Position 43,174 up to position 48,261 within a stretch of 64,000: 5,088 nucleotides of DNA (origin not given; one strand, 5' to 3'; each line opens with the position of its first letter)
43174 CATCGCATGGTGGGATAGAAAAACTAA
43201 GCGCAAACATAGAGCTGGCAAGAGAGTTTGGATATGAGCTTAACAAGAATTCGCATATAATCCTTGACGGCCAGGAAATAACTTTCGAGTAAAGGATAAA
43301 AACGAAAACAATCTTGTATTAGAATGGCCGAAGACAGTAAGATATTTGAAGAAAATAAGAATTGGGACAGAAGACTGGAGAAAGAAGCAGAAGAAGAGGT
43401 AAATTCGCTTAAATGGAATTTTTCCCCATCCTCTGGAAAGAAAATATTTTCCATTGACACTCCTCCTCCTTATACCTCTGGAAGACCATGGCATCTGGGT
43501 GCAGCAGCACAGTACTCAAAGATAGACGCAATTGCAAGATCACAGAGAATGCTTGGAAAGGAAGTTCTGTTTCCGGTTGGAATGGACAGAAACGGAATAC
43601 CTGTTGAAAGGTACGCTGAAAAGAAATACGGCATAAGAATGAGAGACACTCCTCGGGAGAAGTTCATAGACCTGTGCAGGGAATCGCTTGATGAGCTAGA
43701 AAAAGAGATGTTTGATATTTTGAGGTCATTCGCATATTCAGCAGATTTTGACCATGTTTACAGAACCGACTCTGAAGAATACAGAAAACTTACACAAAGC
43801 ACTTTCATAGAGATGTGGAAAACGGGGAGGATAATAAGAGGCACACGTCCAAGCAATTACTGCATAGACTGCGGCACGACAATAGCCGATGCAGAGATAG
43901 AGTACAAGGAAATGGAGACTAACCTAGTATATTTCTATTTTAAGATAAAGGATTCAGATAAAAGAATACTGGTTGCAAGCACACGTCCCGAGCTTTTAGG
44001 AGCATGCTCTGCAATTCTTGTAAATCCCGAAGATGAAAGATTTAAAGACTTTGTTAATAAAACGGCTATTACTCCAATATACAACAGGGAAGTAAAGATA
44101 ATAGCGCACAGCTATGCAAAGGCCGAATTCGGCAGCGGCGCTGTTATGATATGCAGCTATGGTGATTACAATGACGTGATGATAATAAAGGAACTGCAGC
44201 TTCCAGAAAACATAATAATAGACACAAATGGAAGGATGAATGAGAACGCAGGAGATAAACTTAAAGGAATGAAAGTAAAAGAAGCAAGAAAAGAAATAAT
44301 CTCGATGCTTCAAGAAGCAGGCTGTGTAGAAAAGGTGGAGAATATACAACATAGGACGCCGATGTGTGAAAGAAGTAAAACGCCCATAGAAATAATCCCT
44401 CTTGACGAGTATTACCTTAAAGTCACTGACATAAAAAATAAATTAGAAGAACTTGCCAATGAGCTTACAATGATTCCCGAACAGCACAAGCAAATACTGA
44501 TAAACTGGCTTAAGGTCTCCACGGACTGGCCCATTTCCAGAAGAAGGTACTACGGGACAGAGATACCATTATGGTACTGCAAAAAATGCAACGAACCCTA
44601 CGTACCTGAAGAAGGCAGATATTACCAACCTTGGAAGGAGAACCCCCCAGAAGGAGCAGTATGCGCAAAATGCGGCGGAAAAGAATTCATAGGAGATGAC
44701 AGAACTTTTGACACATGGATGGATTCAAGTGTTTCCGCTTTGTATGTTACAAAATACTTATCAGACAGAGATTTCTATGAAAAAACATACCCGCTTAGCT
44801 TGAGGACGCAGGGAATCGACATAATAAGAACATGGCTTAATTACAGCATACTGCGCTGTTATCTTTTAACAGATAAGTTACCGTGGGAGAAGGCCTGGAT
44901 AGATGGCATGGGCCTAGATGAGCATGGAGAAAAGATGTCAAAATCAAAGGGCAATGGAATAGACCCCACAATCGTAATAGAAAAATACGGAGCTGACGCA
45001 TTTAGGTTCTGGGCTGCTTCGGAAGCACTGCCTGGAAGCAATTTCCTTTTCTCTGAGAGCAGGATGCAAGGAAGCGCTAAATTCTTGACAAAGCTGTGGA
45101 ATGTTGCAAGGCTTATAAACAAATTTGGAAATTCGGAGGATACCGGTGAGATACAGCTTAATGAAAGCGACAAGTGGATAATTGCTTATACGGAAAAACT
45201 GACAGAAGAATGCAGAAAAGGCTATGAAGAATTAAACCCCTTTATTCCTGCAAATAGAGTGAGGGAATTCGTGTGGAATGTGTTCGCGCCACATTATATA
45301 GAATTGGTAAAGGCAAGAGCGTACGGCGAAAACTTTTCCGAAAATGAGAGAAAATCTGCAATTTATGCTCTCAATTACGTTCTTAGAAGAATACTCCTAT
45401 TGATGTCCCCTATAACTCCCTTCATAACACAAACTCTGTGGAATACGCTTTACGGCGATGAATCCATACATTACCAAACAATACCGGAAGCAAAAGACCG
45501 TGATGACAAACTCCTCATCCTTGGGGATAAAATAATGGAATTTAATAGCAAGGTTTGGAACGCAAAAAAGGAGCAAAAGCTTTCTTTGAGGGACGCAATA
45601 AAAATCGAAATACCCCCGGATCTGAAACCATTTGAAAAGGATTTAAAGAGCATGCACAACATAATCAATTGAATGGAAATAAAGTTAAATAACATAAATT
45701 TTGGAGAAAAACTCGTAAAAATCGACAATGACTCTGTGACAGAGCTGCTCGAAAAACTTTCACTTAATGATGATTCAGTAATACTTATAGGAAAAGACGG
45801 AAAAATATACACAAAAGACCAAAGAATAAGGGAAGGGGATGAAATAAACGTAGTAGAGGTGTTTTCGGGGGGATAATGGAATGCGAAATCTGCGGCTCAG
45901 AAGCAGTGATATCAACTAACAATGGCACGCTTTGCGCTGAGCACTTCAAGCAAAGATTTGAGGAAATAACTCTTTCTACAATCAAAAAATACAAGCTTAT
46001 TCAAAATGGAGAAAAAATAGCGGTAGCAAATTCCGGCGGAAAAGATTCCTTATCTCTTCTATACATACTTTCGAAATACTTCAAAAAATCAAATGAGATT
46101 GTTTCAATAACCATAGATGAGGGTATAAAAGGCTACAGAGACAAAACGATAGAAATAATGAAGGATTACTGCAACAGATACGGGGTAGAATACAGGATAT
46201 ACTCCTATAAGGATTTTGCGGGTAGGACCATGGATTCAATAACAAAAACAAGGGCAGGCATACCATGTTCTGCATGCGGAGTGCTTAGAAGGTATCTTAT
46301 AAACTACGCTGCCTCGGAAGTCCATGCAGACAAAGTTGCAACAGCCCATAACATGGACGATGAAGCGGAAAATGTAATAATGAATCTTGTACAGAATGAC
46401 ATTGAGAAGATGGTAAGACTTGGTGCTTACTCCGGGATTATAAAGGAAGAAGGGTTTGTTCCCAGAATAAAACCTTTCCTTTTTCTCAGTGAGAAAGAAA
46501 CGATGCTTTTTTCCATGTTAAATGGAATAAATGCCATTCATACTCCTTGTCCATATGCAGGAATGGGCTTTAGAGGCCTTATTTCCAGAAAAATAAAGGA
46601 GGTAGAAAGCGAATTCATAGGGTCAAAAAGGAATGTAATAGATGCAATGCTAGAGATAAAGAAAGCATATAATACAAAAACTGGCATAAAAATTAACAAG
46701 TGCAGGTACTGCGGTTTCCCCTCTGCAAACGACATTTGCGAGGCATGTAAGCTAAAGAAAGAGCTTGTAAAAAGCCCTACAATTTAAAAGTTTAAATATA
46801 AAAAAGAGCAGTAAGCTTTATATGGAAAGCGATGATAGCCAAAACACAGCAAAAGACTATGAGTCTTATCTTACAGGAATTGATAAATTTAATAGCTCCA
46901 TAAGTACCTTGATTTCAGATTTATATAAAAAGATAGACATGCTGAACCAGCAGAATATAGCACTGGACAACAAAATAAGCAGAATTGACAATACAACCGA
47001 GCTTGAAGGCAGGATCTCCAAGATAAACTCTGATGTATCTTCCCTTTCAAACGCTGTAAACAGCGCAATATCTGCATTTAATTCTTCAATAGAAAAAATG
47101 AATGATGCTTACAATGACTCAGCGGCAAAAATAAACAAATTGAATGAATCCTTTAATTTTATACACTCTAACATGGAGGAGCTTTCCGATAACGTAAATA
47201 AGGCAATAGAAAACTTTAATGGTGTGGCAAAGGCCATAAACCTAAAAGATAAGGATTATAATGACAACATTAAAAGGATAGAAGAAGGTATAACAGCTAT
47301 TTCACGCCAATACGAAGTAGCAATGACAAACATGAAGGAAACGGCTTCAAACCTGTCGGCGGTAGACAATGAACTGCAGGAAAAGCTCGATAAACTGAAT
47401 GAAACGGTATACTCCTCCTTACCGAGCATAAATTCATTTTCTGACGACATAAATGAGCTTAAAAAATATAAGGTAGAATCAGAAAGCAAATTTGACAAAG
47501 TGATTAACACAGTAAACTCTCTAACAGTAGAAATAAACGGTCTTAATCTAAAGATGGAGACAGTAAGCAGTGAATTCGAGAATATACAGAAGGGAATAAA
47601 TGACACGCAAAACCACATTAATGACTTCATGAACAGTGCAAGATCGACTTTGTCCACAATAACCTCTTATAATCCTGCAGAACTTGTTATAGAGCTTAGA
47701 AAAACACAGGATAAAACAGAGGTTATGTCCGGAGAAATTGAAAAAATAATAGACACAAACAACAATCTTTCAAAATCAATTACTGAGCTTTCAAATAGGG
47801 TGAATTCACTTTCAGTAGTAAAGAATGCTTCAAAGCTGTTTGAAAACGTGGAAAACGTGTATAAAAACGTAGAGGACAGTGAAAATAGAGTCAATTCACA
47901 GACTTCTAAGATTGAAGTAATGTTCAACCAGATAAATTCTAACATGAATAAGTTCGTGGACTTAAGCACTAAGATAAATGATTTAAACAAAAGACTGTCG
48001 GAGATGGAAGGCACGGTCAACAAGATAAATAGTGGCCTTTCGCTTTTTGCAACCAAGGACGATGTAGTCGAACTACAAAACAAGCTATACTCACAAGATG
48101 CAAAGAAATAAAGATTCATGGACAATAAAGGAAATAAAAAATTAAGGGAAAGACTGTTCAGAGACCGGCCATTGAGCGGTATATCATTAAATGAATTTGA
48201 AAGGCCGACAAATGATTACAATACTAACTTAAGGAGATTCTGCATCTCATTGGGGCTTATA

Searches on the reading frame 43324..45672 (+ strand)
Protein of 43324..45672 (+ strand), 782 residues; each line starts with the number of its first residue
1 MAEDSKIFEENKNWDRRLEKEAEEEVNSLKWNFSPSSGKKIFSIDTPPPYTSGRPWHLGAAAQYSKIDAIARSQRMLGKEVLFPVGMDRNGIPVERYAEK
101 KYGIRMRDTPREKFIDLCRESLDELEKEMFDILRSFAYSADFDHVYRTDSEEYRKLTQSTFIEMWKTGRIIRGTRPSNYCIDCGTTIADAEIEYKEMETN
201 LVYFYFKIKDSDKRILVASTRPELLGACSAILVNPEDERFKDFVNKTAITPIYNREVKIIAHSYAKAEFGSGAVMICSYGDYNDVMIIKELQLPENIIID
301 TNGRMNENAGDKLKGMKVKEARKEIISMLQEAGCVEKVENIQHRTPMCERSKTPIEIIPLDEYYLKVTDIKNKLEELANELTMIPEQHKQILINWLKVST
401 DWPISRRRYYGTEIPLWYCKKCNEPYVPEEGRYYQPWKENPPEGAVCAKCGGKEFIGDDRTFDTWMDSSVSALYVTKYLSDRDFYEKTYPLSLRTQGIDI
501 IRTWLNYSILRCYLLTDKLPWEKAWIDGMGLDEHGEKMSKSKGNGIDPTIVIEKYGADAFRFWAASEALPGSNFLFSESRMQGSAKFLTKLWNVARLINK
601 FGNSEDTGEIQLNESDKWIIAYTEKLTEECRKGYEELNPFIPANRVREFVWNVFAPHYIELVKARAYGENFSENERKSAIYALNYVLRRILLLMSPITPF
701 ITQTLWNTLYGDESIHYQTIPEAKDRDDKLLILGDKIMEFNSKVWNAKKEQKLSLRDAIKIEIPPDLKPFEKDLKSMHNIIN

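Call 20: search_protein_families(library=pfam, proteins=[window:43324-45672:+], max_evalue=0.00001)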
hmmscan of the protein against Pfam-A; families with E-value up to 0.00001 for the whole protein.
window:43324-45672:+ (782 aa): 4 families
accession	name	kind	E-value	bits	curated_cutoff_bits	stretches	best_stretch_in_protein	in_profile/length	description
PF00133.28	tRNA-synt_1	-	2.4e-76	257.6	22.7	1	31-566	14-404/414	tRNA synthetases class I (I, L, M and V)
PF08264.19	Anticodon_1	-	7.7e-29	100.9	25.1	1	616-762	1-147/148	Anticodon-binding domain of tRNA ligase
PF09334.17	tRNA-synt_1g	-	1.9e-28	99.8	20.1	1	44-193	3-136/391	tRNA synthetases class I (M)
PF13603.12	tRNA-synt_1_2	-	7.3e-06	26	25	0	244-306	85-147/185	Leucyl-tRNA synthetase, editing domain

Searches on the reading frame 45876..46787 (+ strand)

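Call 107: search_protein_families(library=pfam, proteins=[window:45876-46787:+], max_evalue=0.00001)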
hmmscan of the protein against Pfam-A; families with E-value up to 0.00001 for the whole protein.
window:45876-46787:+ (303 aa): 1 family
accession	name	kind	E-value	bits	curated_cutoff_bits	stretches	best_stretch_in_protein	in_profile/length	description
PF01171.26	ATP_bind_3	-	8.3e-15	55.4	27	1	47-180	1-126/182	PP-loop family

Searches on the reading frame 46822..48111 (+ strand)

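Call 44: search_protein_families(library=pfam, proteins=[window:46822-48111:+], max_evalue=0.01)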
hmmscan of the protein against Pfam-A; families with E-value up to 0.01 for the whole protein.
window:46822-48111:+ (429 aa): 38 families (the best 25 are shown)
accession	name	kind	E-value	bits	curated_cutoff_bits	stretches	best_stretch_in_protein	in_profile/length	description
PF06103.16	DUF948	-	2.7e-09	37.5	37.2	0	221-278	25-82/89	Bacterial protein of unknown function (DUF948)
PF10498.14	IFT57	-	3.6e-08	33.2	40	1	57-151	237-331/360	Intra-flagellar transport protein 57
PF07889.17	DUF1664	-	1.8e-07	31.6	34.6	0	167-242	46-121/124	Protein of unknown function (DUF1664)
PF06160.17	EzrA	-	2.4e-07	29.9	39.6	2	78-274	303-496/557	Septation ring formation regulator, EzrA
PF05531.17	NPV_P10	-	3.7e-07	31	29.8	1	355-407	14-66/75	Nucleopolyhedrovirus P10 protein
PF23991.1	DUF7310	-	3.9e-07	30.9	40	0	55-96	29-76/83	Coiled-coil region of unknown function (DUF7310)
PF01519.22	DUF16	-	3.9e-06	27.7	40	0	320-397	36-104/104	Protein of unknown function DUF16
PF11932.13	DUF3450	-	5.4e-06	26.3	32.6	0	291-387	24-123/241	Protein of unknown function (DUF3450)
PF04108.17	ATG17_like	-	8.9e-06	25.8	43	1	116-406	10-277/355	Autophagy protein ATG17-like domain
PF10046.14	BLOC1_2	-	1.3e-05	26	33.4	0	339-404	21-86/96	Biogenesis of lysosome-related organelles complex-1 subunit 2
PF02646.22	RmuC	-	1.8e-05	24.4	26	0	310-395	202-284/291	RmuC family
PF19111.5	DUF5798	-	4.1e-05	24.2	27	0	332-371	13-52/89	Family of unknown function (DUF5798)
PF13166.12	AAA_13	-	4.1e-05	22.9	36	0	205-409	280-470/713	AAA domain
PF07888.16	CALCOCO1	-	4.4e-05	23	36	1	92-261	70-248/496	Calcium binding and coiled-coil domain (CALCOCO1) like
PF08954.16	Trimer_CC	-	4.5e-05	23.4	27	1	167-196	20-49/52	Trimerisation motif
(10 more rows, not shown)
